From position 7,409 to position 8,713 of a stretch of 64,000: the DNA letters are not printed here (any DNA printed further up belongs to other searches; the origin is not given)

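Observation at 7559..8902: Two paralogous regulators (7559..8902 and 33239..34561) pair an NTPase-like N-domain with an OmpR-type winged helix but lack a receiver domain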

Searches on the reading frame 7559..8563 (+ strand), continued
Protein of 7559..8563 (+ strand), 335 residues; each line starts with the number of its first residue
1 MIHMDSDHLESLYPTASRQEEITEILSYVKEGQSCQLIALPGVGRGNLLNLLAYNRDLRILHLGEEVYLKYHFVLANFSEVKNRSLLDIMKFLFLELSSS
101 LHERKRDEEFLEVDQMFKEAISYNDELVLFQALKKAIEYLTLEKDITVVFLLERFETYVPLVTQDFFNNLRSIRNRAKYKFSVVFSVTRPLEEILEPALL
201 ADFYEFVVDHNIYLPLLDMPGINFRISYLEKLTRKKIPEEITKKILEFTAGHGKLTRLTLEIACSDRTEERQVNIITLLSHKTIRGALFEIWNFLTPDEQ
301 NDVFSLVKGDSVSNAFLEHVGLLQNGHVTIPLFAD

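Call 108: search_protein_families(library=padloc, proteins=[P0400], max_evalue=0.01)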
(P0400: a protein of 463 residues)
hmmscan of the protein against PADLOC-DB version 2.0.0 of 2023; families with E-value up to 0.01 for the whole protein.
P0400 (463 aa): 0 families
